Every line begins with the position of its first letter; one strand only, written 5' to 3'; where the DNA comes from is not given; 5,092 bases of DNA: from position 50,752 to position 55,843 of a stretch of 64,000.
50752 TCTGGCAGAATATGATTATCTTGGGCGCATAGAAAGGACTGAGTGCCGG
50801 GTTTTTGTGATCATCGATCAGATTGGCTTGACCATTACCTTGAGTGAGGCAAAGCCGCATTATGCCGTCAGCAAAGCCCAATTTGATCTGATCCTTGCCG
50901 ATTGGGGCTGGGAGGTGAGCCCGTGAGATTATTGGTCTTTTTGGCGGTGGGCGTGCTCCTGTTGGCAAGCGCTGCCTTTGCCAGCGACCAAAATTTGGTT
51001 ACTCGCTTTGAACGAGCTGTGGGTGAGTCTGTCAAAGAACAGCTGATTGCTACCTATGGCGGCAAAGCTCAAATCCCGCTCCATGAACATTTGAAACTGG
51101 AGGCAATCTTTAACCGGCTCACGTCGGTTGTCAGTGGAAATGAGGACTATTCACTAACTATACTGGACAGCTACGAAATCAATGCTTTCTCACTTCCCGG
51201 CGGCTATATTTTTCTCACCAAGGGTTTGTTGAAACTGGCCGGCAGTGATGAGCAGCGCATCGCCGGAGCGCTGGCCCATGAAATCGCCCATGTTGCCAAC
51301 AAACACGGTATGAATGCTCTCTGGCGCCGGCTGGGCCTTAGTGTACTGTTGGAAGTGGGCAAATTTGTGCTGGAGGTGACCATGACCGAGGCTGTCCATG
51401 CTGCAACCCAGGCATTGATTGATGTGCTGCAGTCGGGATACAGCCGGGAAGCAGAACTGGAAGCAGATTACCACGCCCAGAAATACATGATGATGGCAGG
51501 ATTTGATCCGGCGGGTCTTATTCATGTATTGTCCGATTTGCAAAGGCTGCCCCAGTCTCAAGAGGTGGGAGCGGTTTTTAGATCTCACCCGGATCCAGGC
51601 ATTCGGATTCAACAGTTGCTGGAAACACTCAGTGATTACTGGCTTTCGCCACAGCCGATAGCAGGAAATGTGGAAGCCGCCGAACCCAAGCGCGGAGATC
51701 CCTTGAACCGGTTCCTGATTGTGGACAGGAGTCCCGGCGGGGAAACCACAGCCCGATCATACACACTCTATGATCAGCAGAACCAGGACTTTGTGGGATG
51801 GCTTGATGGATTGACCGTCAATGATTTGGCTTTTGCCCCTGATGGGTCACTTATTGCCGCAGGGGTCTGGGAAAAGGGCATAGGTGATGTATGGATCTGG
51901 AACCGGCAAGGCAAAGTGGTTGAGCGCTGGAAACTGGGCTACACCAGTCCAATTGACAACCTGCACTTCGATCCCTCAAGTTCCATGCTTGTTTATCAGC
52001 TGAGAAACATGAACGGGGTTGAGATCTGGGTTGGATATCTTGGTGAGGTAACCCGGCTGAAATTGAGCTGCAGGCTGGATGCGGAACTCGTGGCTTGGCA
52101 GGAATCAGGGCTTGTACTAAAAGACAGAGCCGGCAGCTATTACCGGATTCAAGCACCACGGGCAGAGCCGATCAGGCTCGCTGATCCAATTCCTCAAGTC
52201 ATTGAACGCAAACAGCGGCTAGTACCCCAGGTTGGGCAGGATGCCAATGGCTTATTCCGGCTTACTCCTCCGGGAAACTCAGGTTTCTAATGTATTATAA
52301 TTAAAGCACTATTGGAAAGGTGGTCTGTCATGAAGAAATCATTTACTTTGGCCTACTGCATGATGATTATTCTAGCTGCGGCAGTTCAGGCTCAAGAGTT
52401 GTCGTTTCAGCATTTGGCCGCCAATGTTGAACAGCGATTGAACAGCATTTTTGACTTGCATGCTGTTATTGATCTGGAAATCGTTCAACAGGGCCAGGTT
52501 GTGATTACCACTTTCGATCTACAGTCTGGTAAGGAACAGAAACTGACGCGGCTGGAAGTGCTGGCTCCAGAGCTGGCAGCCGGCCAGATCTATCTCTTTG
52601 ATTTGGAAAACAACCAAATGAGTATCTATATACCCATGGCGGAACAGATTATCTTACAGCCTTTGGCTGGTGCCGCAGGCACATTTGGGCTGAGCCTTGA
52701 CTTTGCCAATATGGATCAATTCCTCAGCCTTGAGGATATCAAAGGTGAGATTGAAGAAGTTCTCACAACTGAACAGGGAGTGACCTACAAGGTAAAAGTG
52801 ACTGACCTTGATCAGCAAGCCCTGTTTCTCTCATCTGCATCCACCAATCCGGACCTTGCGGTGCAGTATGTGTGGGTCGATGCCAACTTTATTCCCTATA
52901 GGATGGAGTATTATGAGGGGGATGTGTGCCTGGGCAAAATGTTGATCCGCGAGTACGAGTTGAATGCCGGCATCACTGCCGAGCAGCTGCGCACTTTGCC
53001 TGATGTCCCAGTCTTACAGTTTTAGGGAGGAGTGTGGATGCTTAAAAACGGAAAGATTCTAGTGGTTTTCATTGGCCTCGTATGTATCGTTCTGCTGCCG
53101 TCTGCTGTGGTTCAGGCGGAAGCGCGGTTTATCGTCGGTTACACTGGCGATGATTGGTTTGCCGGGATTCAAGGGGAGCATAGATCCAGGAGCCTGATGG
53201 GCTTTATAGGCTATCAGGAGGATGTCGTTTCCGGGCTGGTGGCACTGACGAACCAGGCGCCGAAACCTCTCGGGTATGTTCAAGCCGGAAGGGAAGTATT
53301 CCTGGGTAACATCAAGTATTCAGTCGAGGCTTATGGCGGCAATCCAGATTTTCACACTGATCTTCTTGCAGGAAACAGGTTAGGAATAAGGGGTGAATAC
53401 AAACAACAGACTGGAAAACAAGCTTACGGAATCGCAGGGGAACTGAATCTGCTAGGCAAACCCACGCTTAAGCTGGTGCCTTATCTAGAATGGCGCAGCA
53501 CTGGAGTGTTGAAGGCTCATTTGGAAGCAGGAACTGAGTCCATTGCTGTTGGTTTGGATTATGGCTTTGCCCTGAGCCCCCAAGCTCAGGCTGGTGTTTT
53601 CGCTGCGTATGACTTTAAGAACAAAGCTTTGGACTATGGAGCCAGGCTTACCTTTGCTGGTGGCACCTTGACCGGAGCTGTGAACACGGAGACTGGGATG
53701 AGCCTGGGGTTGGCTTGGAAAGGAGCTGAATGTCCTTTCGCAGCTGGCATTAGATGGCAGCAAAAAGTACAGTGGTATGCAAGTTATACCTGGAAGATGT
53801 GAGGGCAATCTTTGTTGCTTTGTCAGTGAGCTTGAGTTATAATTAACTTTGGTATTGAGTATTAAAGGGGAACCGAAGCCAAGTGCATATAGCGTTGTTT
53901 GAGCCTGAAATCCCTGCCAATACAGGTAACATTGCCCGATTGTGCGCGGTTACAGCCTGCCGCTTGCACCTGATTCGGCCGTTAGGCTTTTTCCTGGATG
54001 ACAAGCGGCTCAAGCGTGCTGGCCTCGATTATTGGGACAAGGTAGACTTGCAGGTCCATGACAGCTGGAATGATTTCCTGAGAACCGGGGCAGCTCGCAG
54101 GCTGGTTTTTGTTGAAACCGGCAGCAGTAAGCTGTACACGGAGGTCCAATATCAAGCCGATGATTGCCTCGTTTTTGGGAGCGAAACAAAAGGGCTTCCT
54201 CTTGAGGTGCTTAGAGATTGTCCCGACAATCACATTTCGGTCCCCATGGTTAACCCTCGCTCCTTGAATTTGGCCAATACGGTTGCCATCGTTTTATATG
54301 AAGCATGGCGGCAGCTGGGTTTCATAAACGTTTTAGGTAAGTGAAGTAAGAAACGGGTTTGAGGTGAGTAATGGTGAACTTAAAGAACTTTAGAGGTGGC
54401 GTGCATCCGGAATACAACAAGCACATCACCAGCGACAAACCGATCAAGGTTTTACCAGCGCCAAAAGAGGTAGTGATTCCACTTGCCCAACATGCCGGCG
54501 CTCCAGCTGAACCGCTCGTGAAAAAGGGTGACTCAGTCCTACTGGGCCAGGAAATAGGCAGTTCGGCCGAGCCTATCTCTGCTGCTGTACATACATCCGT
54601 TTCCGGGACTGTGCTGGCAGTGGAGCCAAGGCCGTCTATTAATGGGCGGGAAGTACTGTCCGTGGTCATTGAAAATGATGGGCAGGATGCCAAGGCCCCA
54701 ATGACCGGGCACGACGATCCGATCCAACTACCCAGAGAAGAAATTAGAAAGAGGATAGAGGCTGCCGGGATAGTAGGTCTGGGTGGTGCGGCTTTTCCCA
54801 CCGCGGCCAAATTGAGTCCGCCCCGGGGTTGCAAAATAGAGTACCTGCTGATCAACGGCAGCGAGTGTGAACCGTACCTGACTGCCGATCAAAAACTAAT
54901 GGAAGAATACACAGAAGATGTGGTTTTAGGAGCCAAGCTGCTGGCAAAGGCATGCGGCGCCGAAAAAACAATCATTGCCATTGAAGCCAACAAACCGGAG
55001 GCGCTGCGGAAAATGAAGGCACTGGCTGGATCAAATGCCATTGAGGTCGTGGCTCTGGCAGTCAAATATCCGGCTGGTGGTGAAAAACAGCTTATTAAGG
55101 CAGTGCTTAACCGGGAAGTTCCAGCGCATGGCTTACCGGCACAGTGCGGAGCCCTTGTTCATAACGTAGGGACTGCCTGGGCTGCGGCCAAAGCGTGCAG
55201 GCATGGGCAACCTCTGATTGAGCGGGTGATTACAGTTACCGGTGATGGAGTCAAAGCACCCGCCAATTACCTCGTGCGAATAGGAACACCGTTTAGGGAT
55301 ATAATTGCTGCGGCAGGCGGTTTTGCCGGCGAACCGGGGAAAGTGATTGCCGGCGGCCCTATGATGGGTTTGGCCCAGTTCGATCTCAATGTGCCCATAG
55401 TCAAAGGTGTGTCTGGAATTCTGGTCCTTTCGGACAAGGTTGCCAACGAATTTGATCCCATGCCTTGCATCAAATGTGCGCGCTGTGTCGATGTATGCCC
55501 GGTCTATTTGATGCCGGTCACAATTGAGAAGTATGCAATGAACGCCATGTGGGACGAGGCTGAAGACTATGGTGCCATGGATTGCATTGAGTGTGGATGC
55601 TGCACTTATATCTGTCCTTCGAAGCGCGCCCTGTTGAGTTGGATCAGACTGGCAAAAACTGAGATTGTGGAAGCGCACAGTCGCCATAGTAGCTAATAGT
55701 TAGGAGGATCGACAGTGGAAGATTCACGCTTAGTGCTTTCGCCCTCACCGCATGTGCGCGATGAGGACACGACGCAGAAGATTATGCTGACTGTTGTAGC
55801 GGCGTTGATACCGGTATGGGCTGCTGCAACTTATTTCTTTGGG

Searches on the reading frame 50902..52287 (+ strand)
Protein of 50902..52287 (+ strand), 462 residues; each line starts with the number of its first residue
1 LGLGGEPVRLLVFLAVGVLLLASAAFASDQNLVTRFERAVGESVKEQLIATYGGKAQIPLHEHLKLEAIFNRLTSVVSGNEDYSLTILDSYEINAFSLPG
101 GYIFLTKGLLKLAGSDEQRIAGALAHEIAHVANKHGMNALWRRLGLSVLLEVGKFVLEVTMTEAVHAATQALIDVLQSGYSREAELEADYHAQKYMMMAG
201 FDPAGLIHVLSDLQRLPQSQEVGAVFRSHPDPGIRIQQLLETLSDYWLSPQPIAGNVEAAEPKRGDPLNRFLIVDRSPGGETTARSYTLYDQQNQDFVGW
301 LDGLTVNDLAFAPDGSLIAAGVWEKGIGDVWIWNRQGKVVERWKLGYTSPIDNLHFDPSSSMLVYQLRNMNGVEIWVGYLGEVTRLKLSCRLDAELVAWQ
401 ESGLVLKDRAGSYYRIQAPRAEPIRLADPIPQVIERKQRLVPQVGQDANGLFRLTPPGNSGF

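Call 51: search_protein_families(library=pfam, proteins=[window:50902-52287:+], max_evalue=0.00001)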
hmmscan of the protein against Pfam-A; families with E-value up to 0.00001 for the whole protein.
window:50902-52287:+ (462 aa): 1 family
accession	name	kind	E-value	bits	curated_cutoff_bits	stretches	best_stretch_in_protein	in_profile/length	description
PF01435.24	Peptidase_M48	-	1.4e-25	90.7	20.3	1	79-241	21-184/186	Peptidase family M48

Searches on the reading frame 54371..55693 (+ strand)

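Call 51: search_protein_families(library=pfam, proteins=[window:54371-55693:+], max_evalue=0.00001)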
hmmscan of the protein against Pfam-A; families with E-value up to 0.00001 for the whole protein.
window:54371-55693:+ (441 aa): 8 families
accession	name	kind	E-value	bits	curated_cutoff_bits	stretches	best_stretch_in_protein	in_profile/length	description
PF01512.22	Complex1_51K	-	3.7e-48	163.7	31.2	1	129-271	1-147/150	Nuo51 FMN-binding domain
PF13375.12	RnfC_N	-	2.6e-37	127.3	25.6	1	6-105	2-101/101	RnfC Barrel sandwich hybrid domain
PF10531.15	SLBB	-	3.6e-13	49.6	27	1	286-334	1-54/55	SLBB domain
PF13237.11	Fer4_10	-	3e-08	33.9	25.5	1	361-416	4-53/53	4Fe-4S dicluster domain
PF12838.12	Fer4_7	-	3.9e-07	30.9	27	1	366-418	2-51/52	4Fe-4S dicluster domain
PF13183.11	Fer4_8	-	1.1e-06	29.5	27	1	366-418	5-67/68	4Fe-4S dicluster domain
PF13187.11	Fer4_9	-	3.9e-06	27.2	27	1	366-418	2-50/52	4Fe-4S dicluster domain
PF13534.11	Fer4_17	-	9.9e-06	26.5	22.2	0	366-417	2-58/61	4Fe-4S dicluster domain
